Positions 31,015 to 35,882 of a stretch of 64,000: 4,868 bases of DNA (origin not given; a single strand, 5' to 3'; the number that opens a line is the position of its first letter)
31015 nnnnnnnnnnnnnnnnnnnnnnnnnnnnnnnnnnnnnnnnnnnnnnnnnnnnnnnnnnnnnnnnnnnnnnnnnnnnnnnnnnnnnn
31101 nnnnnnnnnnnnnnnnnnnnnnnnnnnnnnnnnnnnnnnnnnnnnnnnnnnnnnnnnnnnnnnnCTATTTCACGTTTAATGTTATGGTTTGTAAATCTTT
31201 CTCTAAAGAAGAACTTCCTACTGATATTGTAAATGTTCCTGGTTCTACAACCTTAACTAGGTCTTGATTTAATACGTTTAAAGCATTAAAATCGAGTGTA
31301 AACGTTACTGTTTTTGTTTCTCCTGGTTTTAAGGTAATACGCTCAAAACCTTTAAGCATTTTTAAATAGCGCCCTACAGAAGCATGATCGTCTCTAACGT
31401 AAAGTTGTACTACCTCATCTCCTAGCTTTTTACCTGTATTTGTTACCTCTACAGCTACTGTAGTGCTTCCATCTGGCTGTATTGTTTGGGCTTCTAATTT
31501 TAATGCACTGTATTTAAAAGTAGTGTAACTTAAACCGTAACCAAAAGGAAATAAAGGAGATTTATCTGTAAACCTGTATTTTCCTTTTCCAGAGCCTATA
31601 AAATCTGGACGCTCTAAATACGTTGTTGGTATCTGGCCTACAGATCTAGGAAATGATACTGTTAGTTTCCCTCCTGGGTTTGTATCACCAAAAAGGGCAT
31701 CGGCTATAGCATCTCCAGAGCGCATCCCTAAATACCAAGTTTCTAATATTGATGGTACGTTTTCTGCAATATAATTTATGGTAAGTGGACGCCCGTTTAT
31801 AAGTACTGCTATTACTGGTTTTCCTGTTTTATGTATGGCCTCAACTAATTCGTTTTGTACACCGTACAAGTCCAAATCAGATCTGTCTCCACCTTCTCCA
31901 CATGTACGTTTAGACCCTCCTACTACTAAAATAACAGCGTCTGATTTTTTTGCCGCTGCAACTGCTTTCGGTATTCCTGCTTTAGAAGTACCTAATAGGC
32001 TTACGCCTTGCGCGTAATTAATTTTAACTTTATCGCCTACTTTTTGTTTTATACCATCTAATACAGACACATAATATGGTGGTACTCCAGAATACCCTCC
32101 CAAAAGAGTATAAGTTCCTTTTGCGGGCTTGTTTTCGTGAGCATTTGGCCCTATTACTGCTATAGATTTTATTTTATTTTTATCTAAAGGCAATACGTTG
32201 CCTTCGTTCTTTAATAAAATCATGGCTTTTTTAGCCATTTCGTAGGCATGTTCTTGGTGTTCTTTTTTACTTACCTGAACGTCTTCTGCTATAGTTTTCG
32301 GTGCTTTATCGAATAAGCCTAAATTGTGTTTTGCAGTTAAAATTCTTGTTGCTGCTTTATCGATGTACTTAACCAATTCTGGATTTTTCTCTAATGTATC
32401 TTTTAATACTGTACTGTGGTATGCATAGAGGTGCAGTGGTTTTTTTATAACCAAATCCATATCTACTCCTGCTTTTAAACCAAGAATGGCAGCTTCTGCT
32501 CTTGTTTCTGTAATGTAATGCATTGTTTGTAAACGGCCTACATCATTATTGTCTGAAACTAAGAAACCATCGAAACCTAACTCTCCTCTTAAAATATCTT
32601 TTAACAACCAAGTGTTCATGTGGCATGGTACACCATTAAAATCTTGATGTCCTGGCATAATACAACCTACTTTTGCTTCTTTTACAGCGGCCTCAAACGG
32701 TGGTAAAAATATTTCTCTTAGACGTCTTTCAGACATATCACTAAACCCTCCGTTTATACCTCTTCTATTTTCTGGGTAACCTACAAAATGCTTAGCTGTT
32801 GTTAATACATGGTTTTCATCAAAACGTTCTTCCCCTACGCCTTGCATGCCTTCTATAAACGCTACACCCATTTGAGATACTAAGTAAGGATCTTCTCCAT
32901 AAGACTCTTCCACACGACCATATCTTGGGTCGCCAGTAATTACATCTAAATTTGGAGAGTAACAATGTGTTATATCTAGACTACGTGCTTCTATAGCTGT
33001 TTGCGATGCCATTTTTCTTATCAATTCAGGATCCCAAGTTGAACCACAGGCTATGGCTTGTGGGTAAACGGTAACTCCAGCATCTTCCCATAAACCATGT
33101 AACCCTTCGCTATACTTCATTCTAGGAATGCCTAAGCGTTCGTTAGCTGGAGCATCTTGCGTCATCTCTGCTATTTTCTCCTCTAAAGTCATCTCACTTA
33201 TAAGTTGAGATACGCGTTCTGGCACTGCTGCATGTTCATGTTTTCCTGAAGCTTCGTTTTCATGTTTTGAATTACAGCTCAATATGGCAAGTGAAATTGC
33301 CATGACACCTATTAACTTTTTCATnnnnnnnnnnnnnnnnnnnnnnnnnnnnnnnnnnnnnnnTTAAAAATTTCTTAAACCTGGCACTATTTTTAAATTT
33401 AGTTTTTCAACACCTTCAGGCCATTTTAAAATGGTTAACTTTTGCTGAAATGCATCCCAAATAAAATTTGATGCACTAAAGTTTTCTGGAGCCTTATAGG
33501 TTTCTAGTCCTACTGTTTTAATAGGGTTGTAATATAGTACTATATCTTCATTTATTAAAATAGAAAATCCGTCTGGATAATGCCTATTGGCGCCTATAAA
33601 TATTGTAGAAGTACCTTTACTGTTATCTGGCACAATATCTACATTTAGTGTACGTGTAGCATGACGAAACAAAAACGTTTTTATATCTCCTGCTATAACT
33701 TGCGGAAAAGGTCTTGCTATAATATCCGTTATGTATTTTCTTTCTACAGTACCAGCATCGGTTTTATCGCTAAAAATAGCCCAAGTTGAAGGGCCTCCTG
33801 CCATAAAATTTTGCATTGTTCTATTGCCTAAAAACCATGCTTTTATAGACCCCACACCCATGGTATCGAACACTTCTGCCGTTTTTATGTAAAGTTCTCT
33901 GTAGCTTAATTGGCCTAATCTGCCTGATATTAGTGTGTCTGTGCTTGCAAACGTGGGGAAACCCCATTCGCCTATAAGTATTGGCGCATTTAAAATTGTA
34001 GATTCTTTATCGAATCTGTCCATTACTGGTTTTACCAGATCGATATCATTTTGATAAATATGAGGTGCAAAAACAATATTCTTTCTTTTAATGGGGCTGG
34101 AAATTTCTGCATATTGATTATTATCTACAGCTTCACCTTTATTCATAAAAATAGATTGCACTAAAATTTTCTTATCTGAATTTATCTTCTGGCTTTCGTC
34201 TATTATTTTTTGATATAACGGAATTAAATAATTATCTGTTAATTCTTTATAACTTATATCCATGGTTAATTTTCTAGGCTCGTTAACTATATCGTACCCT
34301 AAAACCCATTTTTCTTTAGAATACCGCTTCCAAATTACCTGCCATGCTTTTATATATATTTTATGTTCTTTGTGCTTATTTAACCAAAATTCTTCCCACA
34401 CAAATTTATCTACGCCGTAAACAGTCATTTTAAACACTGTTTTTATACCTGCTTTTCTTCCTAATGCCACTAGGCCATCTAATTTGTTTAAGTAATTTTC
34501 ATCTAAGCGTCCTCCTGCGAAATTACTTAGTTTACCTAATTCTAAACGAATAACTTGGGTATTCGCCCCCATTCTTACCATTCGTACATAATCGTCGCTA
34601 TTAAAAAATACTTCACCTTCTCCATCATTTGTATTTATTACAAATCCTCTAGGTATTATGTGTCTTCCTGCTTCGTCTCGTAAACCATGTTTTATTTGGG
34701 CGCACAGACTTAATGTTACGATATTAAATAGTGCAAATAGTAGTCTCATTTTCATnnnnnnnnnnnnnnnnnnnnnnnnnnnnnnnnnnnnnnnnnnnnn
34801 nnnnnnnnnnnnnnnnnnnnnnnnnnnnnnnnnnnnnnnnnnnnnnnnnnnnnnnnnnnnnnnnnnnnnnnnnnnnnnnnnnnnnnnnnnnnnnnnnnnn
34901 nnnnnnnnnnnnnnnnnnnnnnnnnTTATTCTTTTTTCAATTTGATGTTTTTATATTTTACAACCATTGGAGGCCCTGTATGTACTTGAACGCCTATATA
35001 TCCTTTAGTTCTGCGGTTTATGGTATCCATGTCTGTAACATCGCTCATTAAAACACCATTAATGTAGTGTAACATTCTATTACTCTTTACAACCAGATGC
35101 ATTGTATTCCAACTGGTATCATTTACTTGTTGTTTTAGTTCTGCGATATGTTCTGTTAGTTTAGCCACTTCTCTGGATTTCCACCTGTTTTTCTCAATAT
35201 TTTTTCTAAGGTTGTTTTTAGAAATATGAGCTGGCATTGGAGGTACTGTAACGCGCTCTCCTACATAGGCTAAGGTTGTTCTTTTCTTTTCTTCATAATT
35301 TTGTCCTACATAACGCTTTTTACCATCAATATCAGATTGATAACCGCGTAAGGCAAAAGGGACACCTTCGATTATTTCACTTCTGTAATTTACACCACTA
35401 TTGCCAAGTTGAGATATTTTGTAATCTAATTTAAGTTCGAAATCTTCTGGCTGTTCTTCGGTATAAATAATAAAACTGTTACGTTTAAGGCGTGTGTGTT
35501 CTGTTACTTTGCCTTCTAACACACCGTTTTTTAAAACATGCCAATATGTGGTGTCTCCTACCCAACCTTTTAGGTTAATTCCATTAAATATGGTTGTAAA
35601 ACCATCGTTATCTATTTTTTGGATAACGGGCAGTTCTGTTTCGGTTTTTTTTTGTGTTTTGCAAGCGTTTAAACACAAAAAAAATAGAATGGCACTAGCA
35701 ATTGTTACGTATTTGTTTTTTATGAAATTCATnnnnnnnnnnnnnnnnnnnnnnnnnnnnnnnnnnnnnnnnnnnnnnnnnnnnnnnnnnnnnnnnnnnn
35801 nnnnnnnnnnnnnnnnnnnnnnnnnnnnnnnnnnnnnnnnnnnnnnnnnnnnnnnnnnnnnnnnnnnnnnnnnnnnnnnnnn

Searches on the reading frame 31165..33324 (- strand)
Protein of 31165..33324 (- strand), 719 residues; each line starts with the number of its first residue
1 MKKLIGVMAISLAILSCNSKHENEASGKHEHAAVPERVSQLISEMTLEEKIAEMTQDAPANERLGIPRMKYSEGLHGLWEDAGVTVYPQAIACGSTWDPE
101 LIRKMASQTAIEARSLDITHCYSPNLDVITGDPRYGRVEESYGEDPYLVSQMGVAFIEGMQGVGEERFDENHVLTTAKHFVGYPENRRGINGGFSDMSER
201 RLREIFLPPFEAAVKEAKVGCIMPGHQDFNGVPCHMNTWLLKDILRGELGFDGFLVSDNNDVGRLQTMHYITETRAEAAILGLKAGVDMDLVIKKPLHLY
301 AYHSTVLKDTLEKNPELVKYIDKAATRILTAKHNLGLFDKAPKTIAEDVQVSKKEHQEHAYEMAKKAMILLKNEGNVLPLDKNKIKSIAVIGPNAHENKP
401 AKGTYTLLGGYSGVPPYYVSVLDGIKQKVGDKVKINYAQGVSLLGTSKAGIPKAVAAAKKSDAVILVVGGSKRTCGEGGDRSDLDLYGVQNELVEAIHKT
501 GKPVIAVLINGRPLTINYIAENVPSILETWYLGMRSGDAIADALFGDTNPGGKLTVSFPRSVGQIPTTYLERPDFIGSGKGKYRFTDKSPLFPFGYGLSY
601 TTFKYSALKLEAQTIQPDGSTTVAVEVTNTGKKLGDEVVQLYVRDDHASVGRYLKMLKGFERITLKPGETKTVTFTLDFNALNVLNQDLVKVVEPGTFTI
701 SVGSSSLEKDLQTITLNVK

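Call 15: search_protein_families(library=pfam, proteins=[window:31165-33324:-], max_evalue=0.00001)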
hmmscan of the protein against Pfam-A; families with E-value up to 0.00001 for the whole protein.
window:31165-33324:- (719 aa): 3 families
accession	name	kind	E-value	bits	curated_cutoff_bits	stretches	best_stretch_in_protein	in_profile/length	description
PF00933.27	Glyco_hydro_3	-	4.4e-61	207.5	27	1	46-330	43-315/316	Glycosyl hydrolase family 3 N terminal domain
PF01915.27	Glyco_hydro_3_C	-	1.8e-60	204.8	31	1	368-600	1-200/200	Glycosyl hydrolase family 3 C-terminal domain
PF14310.12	Fn3-like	-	2.7e-24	85.5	25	1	637-706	1-71/71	Fibronectin type III-like domain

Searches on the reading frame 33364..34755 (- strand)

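Call 15: search_protein_families(library=pfam, proteins=[window:33364-34755:-], max_evalue=0.00001)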
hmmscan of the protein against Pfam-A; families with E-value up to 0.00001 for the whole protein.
window:33364-34755:- (463 aa): 1 family
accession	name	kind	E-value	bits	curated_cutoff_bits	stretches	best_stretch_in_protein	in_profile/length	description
PF00150.24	Cellulase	-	1.7e-15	57.7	23.5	1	63-268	32-240/272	Cellulase (glycosyl hydrolase family 5)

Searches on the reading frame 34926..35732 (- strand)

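Call 15: search_protein_families(library=pfam, proteins=[window:34926-35732:-], max_evalue=0.00001)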
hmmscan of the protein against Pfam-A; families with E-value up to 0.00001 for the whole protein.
window:34926-35732:- (268 aa): 1 family
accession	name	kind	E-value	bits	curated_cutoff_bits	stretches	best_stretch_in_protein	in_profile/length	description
PF06439.18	3keto-disac_hyd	-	1.4e-33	117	26.8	1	44-266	1-187/187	3-keto-disaccharide hydrolase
